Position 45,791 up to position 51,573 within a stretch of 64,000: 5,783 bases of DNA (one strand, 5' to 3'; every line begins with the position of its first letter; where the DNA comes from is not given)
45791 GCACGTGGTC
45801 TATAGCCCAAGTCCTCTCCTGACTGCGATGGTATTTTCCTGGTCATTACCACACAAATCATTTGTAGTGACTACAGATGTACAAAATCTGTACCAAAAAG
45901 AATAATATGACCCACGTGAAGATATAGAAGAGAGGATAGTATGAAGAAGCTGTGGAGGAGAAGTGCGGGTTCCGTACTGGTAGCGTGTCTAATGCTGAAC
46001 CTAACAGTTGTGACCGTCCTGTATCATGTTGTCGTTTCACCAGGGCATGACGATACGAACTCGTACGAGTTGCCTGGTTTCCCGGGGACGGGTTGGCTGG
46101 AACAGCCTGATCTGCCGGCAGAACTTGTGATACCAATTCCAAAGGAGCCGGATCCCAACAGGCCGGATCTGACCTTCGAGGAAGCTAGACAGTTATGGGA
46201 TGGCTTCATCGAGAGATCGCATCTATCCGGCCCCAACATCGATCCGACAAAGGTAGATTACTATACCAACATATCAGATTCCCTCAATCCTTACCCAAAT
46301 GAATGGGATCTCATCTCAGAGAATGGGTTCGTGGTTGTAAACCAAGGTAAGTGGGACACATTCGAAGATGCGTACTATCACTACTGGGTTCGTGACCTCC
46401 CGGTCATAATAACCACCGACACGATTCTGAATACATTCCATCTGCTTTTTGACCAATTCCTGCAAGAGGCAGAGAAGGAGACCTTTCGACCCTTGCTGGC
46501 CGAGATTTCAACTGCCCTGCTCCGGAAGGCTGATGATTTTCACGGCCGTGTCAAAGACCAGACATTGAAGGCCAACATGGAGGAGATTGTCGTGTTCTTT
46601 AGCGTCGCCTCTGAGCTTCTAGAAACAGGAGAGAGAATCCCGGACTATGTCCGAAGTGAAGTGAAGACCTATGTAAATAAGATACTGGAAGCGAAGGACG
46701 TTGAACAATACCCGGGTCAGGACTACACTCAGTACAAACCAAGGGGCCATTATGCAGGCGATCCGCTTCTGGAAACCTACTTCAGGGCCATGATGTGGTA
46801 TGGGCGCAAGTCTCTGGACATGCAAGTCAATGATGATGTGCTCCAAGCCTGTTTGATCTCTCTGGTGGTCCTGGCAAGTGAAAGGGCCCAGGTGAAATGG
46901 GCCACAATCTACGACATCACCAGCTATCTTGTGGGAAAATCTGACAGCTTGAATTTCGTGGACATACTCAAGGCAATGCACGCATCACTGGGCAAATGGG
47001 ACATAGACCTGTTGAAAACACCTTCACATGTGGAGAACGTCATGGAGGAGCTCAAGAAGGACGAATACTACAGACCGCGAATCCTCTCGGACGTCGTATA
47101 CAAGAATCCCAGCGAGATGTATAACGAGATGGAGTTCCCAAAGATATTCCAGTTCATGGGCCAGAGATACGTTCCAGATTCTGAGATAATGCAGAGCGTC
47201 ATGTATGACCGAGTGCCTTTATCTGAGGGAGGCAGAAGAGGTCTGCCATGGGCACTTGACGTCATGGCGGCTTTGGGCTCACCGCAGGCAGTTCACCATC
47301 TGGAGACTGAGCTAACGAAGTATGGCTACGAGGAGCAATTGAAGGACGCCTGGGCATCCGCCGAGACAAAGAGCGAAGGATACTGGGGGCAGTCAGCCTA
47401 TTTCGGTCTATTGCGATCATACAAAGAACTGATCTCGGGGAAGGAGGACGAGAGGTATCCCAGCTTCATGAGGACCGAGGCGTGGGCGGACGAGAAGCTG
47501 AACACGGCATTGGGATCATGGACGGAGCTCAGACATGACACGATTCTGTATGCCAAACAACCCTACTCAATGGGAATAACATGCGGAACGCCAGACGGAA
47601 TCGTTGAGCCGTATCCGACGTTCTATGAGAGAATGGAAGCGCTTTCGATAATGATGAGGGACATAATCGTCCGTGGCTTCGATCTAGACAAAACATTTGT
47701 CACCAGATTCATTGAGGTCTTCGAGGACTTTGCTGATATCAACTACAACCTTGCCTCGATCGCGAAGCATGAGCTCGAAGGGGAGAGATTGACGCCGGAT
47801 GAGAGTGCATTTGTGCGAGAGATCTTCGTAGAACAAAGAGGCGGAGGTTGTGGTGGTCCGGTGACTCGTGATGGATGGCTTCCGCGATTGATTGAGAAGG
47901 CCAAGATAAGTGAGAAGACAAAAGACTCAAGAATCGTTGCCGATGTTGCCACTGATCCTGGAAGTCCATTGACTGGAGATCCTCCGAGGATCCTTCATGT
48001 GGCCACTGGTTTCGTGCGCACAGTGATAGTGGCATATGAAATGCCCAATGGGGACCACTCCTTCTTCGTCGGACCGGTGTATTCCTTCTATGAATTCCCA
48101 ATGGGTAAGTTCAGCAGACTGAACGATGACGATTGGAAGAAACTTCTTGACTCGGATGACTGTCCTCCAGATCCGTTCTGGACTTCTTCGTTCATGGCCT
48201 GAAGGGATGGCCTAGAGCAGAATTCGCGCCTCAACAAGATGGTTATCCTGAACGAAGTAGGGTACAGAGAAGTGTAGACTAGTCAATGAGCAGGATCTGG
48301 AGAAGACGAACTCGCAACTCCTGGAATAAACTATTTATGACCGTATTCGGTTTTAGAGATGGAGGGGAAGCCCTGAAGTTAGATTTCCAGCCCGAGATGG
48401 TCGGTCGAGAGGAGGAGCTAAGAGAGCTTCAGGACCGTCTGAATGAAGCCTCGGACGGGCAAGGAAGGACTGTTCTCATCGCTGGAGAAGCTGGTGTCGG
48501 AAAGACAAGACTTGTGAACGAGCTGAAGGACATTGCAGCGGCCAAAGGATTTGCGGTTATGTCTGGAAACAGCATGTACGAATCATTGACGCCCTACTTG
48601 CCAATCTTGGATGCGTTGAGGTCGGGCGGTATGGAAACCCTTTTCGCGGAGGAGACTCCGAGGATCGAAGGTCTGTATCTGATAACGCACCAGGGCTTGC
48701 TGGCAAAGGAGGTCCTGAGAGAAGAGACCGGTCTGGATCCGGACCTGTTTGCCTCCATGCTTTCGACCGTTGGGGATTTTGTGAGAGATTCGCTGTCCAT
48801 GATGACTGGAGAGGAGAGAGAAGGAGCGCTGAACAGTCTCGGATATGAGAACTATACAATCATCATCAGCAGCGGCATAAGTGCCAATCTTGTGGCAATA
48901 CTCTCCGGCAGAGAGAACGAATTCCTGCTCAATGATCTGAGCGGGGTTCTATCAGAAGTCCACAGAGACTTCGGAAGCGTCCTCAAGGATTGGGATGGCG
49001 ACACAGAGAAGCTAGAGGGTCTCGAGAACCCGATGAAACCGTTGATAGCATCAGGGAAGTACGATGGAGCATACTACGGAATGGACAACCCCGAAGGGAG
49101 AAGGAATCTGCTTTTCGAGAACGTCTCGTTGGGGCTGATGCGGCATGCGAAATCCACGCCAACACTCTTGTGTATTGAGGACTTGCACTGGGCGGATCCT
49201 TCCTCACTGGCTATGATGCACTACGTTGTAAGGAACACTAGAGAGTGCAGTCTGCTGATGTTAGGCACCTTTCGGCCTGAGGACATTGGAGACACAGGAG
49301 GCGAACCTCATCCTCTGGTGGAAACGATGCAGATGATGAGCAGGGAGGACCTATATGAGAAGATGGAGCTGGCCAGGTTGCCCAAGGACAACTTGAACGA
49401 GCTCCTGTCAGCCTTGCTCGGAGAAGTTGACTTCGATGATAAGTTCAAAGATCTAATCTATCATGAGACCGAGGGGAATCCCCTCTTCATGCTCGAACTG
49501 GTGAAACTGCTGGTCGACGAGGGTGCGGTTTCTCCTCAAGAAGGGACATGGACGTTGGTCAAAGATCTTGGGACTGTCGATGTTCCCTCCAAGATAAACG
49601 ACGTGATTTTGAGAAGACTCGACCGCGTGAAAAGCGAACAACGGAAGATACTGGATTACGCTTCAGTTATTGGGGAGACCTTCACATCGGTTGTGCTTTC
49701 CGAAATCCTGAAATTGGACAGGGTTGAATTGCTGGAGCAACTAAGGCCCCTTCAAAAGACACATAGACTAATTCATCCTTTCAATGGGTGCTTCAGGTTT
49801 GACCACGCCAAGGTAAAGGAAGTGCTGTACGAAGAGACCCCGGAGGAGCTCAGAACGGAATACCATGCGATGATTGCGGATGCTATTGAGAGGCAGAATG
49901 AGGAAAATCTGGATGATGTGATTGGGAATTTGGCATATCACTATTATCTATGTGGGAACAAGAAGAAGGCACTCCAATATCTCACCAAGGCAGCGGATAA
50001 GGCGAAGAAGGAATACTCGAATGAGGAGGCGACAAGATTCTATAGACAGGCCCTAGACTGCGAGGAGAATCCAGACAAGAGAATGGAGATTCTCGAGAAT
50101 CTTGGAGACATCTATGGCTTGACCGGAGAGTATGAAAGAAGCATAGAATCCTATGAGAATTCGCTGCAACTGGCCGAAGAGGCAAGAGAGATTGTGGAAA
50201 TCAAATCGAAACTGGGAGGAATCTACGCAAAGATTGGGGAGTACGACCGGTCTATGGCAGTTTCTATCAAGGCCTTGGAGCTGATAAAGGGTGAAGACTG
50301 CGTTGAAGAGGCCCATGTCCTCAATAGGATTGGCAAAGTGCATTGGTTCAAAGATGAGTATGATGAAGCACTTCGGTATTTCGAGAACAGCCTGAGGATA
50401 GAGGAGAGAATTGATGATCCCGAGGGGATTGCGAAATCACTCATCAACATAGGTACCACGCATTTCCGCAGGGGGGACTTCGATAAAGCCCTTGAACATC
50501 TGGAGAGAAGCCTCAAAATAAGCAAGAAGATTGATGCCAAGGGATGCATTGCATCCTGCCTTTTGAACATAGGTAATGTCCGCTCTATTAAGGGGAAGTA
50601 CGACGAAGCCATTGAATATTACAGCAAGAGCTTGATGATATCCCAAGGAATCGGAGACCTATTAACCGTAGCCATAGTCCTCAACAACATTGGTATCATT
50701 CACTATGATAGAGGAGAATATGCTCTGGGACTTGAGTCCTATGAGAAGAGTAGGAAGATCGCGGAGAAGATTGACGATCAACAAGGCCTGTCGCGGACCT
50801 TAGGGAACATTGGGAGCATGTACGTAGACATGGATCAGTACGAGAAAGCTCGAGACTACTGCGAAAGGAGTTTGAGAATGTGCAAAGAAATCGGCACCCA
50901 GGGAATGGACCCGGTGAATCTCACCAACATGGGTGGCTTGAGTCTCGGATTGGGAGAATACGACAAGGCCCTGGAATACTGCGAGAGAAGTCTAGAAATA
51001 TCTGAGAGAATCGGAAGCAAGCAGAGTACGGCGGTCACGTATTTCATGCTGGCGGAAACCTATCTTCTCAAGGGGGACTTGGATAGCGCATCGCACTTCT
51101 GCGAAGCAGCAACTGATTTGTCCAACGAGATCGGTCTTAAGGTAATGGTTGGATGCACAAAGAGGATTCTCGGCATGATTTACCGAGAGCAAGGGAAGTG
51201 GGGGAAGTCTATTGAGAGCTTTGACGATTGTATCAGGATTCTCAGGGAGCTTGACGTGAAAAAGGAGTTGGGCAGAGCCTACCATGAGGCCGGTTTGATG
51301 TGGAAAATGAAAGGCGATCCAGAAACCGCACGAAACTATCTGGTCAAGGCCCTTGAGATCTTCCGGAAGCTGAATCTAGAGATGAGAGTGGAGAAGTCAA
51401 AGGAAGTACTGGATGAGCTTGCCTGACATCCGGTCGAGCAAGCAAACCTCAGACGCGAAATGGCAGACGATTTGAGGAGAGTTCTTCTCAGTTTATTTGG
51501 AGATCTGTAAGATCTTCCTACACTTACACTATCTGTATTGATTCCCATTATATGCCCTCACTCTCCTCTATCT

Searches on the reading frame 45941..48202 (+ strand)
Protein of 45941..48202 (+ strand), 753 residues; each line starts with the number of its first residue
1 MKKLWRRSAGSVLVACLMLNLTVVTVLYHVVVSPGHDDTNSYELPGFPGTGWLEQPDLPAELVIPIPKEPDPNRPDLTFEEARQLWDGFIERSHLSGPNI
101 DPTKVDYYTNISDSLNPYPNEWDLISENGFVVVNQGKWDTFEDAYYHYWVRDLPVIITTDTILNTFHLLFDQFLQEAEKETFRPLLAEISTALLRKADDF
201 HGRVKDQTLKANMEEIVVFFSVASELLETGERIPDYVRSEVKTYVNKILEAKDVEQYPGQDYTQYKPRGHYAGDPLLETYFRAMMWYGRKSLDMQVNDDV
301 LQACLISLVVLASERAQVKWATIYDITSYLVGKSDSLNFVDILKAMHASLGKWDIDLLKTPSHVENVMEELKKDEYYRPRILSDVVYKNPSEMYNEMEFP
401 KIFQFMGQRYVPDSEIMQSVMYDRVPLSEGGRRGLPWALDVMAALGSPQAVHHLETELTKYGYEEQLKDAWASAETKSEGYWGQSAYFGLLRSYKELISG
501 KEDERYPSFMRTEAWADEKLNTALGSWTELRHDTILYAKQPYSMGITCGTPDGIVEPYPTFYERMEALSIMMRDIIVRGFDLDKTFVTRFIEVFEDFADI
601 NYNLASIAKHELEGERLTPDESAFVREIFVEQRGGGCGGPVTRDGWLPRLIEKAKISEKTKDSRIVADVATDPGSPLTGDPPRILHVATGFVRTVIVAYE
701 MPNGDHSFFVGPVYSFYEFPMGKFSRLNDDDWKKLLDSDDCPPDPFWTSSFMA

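Call 21: search_protein_families(library=pfam, proteins=[window:45941-48202:+], max_evalue=0.001)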
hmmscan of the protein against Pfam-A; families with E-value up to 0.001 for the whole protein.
window:45941-48202:+ (753 aa): 1 family
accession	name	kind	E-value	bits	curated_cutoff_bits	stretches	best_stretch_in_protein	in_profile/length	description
PF11369.13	DUF3160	-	2.3e-161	538.9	25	1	121-748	4-632/632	Protein of unknown function (DUF3160)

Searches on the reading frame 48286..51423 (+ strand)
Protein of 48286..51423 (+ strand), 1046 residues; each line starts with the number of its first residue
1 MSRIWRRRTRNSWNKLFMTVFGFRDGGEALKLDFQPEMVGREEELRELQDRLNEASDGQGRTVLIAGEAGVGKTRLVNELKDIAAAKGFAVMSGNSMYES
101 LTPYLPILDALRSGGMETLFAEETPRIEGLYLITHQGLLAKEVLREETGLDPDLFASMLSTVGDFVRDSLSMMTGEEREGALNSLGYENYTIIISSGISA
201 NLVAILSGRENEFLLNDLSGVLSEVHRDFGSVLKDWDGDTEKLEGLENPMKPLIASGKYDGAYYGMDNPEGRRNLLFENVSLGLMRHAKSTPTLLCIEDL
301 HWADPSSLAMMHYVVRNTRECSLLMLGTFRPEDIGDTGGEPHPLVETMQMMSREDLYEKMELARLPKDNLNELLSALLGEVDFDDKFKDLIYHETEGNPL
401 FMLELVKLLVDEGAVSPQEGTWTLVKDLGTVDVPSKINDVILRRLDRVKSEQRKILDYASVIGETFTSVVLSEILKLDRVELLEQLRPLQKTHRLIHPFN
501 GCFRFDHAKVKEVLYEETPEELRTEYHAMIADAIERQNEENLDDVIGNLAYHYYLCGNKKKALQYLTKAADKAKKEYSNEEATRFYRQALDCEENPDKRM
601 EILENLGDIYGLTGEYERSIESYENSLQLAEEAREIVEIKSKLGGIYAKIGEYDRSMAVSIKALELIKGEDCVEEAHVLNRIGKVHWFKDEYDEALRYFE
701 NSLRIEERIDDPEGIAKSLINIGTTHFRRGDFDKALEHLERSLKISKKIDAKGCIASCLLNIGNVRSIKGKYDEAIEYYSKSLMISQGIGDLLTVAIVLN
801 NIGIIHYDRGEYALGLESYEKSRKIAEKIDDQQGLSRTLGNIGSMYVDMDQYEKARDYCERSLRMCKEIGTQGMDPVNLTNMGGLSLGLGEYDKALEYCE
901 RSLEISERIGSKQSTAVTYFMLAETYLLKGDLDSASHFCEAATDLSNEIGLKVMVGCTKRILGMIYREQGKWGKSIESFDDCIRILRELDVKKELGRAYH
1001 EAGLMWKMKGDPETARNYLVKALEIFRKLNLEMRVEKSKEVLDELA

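Call 7: search_protein_families(library=pfam, proteins=[window:48286-51423:+], max_evalue=1)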
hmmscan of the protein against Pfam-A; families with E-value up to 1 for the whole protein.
window:48286-51423:+ (1046 aa): 50 families (the best 25 are shown)
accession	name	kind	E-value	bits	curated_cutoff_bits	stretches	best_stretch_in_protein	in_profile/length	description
PF13424.12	TPR_12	-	4.9e-73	241.8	30.1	7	715-783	2-72/77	Tetratricopeptide repeat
PF00515.34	TPR_1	-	3e-53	176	27.8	8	716-746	1-31/34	Tetratricopeptide repeat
PF07719.23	TPR_2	-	2.6e-52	171.1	27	11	716-747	1-32/34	Tetratricopeptide repeat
PF13374.12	TPR_10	-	2e-44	148.8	27.5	6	837-868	3-34/42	Tetratricopeptide repeat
PF13181.12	TPR_8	-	1.4e-39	131.2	25.7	7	757-786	2-31/34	Tetratricopeptide repeat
PF13176.12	TPR_7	-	2.6e-33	111.7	27.9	6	603-633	2-32/36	Tetratricopeptide repeat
PF13191.12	AAA_16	-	5.2e-23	82.8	32.6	1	38-319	2-160/167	AAA ATPase domain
PF17874.7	TPR_MalT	-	1e-22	81.3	45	3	881-1030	45-195/336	MalT-like TPR region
PF13428.12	TPR_14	-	3.3e-14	52.4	23.5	1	723-745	8-30/44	Tetratricopeptide repeat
PF14938.12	SNAP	-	7.3e-13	49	25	3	965-1028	44-106/282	Soluble NSF attachment protein, SNAP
PF14559.12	TPR_19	-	4.6e-12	46.5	25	1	888-943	3-52/68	Tetratricopeptide repeat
PF13432.12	TPR_16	-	4.1e-10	40.4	32.7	1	682-745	3-60/65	Tetratricopeptide repeat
PF13174.12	TPR_6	-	3.4e-09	37.2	26.3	0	719-742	3-26/33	Tetratricopeptide repeat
PF12895.13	ANAPC3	-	3.7e-09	37.2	27.2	2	891-944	4-50/82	Anaphase-promoting complex, cyclosome, subunit 3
PF13414.12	TPR_11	-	4.5e-09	36.3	26.8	2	763-784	1-22/42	TPR repeat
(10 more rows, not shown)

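Call 59: search_protein_families(library=padloc, proteins=[window:48286-51423:+], max_evalue=0.001)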
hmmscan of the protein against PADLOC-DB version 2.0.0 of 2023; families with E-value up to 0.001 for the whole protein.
window:48286-51423:+ (1046 aa): 4 families
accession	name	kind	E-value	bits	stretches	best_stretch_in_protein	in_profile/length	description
PDLC01169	TPR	-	9e-39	131.4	3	748-868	102-220/252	TPR repeats containing protein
PDLC01171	TPR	-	8.1e-11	39.6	0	711-786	174-246/504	TPR repeats containing protein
PDLC01092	C3a198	-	1e-05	22.7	0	710-782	190-261/523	TPR protein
PDLC03959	SngB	-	6e-05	20.3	1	38-93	32-87/439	-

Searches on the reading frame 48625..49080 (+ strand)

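Call 8: search_protein_families(library=pfam, proteins=[window:48625-49080:+], max_evalue=10)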
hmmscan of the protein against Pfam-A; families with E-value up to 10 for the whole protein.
seq(152 aa): 1 family
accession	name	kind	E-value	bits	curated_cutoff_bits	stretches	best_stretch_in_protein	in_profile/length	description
PF20284.3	CTD8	-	0.15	12.7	27.6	1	13-72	56-114/127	C-terminal domain 8 of the ABC-three component (ABC-3C) systems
